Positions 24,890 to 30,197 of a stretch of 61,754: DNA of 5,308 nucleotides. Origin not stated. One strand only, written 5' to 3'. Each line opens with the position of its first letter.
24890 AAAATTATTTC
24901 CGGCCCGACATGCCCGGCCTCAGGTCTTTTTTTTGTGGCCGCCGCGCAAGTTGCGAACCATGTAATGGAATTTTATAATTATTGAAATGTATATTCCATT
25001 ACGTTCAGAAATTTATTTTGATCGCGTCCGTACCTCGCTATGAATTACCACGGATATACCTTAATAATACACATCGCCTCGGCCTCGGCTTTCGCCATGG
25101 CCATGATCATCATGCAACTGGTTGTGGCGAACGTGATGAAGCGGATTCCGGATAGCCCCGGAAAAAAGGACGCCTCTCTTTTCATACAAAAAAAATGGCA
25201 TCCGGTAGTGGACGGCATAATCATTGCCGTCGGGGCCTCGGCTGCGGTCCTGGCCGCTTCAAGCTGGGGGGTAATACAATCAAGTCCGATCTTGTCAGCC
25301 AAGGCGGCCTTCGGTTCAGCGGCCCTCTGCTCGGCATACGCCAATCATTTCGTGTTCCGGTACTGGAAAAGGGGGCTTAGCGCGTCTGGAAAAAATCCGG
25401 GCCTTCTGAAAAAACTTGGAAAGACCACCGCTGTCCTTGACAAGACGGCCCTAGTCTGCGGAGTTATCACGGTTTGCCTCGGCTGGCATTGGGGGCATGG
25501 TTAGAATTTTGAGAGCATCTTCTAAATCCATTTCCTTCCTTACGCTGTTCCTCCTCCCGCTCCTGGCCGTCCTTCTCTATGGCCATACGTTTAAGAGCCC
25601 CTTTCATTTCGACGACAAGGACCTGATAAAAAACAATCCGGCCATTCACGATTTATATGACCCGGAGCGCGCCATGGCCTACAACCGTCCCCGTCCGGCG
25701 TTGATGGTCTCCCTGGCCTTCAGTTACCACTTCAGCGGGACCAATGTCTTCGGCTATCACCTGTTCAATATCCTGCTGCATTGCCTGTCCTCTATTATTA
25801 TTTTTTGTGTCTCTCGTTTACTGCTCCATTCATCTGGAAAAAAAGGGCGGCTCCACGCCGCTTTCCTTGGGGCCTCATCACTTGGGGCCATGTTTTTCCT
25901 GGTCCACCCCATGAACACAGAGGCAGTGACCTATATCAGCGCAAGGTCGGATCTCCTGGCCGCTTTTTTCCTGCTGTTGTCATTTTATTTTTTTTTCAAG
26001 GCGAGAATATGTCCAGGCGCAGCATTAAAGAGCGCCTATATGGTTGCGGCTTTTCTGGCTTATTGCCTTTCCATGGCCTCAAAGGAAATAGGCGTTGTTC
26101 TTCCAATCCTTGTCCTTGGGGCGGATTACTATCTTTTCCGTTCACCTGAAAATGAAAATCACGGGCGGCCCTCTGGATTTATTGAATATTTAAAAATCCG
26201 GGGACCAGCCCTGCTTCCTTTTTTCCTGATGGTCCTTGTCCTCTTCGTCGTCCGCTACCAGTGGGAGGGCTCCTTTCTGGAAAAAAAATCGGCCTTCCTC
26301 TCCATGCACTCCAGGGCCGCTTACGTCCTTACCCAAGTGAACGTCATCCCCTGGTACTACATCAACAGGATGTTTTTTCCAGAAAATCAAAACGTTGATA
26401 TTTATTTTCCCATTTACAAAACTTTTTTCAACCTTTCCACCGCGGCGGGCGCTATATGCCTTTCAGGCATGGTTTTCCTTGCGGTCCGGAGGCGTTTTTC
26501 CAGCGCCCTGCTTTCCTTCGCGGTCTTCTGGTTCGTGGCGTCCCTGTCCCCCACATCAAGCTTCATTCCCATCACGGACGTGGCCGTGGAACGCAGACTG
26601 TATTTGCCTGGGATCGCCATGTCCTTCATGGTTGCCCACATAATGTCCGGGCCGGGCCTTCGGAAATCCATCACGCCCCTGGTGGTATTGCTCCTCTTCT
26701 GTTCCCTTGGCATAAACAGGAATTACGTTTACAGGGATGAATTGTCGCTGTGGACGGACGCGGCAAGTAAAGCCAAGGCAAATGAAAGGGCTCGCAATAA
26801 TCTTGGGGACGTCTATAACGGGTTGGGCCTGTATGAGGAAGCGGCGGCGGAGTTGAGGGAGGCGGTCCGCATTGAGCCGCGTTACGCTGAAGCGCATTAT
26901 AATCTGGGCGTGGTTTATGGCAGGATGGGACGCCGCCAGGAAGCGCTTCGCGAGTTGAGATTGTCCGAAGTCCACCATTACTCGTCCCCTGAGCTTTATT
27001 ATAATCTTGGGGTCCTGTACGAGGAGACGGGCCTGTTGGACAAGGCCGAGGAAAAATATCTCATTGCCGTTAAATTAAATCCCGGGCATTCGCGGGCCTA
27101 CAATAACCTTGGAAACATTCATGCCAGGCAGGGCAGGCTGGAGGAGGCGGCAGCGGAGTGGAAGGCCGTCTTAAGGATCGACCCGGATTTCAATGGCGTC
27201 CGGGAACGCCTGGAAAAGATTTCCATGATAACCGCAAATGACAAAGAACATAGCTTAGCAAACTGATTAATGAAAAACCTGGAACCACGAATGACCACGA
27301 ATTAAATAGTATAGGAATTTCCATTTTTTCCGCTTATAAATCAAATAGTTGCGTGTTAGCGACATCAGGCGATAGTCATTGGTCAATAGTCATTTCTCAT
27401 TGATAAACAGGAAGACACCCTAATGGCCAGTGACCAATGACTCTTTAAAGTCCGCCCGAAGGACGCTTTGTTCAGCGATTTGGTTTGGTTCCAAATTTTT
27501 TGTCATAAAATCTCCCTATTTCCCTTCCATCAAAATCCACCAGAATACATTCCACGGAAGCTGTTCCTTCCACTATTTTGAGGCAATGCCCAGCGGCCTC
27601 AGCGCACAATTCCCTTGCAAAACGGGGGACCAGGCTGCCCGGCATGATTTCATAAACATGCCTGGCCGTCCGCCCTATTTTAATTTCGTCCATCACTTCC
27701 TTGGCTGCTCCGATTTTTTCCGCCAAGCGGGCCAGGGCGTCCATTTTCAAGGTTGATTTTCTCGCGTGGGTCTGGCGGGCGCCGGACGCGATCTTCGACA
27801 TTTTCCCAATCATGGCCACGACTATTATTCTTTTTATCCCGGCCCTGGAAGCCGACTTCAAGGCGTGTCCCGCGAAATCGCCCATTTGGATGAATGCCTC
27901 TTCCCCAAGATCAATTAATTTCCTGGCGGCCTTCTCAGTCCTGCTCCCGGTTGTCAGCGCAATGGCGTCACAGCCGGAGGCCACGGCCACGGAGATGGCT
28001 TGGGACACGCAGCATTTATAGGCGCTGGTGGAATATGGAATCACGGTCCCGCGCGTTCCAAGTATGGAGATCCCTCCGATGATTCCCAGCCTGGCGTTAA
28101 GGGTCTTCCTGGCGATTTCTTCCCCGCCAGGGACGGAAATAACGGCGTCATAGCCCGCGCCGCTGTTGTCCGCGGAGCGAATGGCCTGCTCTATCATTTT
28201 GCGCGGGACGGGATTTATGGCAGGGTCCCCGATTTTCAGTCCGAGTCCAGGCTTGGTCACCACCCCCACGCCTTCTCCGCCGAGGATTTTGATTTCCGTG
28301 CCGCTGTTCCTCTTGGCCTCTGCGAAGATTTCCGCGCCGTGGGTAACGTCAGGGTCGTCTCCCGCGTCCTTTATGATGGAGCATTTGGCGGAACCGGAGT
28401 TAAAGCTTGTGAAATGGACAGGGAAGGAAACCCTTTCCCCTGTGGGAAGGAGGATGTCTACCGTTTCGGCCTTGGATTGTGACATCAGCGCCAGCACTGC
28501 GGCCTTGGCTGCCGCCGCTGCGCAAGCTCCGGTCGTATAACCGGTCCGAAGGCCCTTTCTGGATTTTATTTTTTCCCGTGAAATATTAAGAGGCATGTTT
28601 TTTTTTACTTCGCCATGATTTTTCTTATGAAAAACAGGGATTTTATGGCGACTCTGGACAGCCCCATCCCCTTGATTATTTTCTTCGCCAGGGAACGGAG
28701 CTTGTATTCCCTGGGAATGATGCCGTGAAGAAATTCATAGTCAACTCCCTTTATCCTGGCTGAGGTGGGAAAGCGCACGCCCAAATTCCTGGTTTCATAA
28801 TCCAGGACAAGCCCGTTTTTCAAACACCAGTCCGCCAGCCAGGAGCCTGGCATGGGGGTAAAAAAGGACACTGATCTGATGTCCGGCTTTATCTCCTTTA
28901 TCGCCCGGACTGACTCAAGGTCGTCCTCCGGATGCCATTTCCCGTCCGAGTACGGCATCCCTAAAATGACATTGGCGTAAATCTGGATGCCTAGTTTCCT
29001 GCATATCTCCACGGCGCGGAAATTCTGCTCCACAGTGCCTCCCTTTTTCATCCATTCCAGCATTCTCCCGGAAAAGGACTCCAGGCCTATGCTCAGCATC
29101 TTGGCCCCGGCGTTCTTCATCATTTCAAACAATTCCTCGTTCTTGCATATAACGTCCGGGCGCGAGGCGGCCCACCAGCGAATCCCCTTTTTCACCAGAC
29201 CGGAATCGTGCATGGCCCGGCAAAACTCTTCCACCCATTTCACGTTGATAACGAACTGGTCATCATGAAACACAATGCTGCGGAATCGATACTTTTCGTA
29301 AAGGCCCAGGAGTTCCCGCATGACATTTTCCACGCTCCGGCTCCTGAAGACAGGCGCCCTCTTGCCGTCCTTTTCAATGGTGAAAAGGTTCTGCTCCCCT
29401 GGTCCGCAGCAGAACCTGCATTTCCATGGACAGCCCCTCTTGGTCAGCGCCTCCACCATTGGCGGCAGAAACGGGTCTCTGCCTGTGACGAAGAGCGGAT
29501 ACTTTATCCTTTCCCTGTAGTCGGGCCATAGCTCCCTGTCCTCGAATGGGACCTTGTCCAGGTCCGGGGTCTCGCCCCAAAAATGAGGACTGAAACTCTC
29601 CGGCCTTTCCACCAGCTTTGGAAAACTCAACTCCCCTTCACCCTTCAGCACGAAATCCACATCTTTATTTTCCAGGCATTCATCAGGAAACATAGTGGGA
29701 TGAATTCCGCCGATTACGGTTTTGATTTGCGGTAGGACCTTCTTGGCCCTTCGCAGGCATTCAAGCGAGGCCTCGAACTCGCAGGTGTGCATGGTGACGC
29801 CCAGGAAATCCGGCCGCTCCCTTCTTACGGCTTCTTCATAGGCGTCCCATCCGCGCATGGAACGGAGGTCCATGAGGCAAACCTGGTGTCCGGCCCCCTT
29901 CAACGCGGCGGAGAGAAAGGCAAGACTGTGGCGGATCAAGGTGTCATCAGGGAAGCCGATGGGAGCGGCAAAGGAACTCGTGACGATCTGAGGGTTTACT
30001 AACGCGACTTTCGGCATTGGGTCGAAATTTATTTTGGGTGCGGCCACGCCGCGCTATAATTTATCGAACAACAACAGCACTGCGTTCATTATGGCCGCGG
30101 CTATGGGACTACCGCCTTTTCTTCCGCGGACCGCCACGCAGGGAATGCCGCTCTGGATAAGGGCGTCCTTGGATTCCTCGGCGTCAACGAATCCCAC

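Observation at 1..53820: Structure-conserved, sequence-divergent hairpin families sharing one tail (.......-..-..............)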

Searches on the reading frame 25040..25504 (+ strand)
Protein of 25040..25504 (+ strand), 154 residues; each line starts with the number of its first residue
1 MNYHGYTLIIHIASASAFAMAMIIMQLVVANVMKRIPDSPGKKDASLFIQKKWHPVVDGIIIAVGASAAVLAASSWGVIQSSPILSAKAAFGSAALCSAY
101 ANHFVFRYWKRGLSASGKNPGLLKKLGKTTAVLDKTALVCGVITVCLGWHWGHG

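Call 93: search_protein_families(library=pfam, proteins=[window:25040-25504:+], max_evalue=0.001)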
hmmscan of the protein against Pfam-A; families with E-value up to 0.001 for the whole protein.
window:25040-25504:+ (154 aa): 1 family
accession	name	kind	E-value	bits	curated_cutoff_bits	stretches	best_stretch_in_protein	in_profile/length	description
PF04143.19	Sulf_transp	-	0.00091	19.3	27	1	11-91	136-215/310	Sulphur transport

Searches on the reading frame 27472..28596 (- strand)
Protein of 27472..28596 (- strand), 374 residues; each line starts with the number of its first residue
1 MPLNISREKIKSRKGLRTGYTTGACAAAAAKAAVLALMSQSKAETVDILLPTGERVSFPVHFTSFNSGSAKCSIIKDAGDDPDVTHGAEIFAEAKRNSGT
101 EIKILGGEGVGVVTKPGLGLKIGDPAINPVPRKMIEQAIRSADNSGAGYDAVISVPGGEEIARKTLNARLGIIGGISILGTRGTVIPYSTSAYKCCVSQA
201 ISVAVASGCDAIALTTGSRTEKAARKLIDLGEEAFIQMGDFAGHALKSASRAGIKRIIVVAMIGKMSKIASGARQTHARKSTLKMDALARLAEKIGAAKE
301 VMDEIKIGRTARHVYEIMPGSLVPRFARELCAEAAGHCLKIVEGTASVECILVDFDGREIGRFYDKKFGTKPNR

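Call 30: search_protein_families(library=pfam, proteins=[window:27472-28596:-], max_evalue=0.01)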
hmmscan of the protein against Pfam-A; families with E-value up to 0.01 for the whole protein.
window:27472-28596:- (374 aa): 1 family
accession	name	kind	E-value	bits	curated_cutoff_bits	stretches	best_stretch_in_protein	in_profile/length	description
PF01888.22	CbiD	-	3.1e-93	312.2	25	1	16-272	1-254/254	CbiD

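Call 38: find_homologous_proteins(query=window:27472-28596:-, max_evalue=1e-30)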
Query window:27472-28596:- (374 aa): 7999 proteins with E <= 1e-30 among 8000 candidates; the best 120 are listed.
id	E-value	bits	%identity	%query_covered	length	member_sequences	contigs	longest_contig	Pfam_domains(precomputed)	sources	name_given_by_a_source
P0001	4.1e-210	715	90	100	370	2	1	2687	PF01888.23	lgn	-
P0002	5.1e-171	587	75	97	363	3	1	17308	PF01888.23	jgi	jgi:cobalt-precorrin-5B (C1)-methyltransferase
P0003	9.2e-138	477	63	94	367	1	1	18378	PF01888.23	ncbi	-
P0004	8.1e-134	464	63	94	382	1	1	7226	PF01888.23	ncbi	-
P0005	1.5e-132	460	63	93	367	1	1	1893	PF01888.23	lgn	-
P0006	2.0e-131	456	62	96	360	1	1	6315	PF01888.23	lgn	-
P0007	3.1e-130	452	62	94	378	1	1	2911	PF01888.23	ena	-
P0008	7.8e-110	385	54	96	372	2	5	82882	PF01888.23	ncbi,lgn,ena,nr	ncbi:MAG: cobalt-precorrin-5B (C(1))-methyltransferase [Chloroflexi bacterium]|nr:cobalt-precorrin-5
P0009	5.2e-109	383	51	96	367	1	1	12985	PF01888.23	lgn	-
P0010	2.4e-108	381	52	94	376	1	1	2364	PF01888.23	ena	-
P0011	1.2e-107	378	54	94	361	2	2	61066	PF01888.23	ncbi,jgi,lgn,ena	-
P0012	9.0e-107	375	50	95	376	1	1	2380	PF01888.23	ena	-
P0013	1.2e-106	375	52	94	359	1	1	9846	PF01888.23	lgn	-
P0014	1.8e-106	374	52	94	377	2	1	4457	PF01888.23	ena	-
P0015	2.7e-106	374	50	95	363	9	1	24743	PF01888.23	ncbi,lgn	-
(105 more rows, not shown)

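Call 39: find_encoding_contigs(protein=P0002, flank=10000, max_places=3)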
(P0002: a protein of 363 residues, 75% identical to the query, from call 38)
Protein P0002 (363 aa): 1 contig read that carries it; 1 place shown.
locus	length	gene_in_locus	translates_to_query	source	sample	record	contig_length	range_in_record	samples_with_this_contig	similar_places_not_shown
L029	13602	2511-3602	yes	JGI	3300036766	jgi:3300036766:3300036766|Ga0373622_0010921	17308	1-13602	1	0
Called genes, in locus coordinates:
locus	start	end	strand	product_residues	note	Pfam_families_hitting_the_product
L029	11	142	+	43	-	-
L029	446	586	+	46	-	-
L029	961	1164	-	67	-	-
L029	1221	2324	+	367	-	PF01903:CbiX, PF02570:CbiC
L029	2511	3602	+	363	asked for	PF01888:CbiD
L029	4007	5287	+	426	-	PF00590:TP_methylase, PF02475:TRM5-TYW2_MTfase (weak)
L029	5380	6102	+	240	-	PF00590:TP_methylase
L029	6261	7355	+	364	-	PF11760:CbiG_N, PF11761:CbiG_mid, PF01890:CbiG_C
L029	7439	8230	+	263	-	PF00590:TP_methylase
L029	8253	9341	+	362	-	PF10263:SprT-like (weak), PF10979:DUF2786, PF23771:DUF7168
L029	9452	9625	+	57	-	-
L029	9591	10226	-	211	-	PF01077:NIR_SIR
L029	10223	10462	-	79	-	PF08984:DUF1858 (weak), PF04405:ScdA_N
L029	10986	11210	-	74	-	PF01106:NifU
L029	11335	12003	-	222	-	-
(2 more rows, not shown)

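Call 40: find_encoding_contigs(protein=P0001, flank=10000, max_places=3)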
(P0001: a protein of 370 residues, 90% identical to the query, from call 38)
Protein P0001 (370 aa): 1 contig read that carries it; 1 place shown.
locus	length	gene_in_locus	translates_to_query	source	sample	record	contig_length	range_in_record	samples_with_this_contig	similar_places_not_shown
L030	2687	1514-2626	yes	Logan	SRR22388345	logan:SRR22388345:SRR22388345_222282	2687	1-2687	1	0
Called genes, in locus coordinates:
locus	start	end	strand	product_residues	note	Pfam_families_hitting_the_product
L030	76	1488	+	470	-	PF02310:B12-binding, PF04055:Radical_SAM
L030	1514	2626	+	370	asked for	PF01888:CbiD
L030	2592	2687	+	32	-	?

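Call 41: find_encoding_contigs(protein=P0003, flank=10000, max_places=3)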
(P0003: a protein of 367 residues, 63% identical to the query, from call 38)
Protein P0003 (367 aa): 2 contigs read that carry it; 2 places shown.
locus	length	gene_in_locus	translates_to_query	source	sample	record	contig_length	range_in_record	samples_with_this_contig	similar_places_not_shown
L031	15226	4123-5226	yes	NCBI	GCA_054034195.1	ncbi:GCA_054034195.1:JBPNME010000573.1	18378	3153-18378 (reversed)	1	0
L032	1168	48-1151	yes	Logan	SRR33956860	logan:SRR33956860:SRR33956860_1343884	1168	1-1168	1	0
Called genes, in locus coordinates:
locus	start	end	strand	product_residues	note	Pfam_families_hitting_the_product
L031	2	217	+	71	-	?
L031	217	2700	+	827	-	PF00069:Pkinase, PF07714:PK_Tyr_Ser-Thr, PF03109:ABC1 (weak), PF24389:ORC-CDC6-like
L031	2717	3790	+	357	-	-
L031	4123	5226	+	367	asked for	PF01888:CbiD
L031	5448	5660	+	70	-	PF00313:CSD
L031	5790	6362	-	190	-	PF02441:Flavoprotein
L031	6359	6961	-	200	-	PF02223:Thymidylate_kin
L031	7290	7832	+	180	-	PF01584:CheW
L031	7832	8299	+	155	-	PF13690:CheX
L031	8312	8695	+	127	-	PF00072:Response_reg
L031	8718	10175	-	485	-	PF01225:Mur_ligase, PF08245:Mur_ligase_M, PF02875:Mur_ligase_C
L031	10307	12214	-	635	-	PF00072:Response_reg, PF00989:PAS, PF08447:PAS_3 (faint), PF08448:PAS_4, PF13426:PAS_9, PF00512:HisKA, PF02518:HATPase_c, PF00072:Response_reg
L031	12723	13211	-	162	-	PF00691:OmpA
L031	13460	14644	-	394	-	PF01979:Amidohydro_1, PF07969:Amidohydro_3 (faint)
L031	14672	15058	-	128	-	PF00571:CBS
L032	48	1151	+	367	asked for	PF01888:CbiD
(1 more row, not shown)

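Call 66: list_cluster_members(proteins=[P0003, P0124, P0125, P0004])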
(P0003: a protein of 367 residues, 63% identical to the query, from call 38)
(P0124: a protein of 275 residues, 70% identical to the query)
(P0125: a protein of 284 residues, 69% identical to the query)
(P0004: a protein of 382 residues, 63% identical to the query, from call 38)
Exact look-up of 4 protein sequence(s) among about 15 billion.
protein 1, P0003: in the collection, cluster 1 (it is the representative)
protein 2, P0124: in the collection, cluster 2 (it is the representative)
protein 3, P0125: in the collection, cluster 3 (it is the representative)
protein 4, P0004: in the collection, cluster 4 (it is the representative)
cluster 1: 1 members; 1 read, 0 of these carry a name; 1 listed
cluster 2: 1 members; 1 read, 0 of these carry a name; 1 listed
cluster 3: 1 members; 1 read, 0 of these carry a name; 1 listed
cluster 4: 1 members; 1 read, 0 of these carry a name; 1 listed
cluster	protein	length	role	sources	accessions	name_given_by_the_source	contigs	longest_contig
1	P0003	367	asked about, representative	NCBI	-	-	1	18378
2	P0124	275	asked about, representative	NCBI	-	-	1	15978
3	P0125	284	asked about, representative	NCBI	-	-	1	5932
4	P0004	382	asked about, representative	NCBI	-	-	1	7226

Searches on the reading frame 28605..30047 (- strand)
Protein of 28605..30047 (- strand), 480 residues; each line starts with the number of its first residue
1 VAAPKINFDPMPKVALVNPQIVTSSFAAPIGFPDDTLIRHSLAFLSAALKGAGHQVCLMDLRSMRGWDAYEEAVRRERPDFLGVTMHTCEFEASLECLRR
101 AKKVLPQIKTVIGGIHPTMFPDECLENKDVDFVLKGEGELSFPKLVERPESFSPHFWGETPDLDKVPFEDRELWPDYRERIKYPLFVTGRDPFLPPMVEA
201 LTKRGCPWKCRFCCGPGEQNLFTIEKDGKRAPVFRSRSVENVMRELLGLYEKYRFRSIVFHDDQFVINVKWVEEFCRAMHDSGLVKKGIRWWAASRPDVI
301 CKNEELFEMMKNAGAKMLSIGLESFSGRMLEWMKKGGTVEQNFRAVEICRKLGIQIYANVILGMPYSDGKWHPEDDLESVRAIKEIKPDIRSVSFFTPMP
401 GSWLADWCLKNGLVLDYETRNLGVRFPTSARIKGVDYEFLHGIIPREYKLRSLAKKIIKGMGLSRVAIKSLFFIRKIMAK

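Call 93: search_protein_families(library=pfam, proteins=[window:28605-30047:-], max_evalue=0.001)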
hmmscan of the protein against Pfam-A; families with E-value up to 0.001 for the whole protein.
window:28605-30047:- (480 aa): 2 families
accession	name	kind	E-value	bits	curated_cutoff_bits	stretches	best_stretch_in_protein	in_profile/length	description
PF04055.27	Radical_SAM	-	2.3e-19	70.6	29.5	1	204-366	5-154/166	Radical SAM superfamily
PF02310.24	B12-binding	-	8.2e-19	68.1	32.1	1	42-145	17-120/121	B12 binding domain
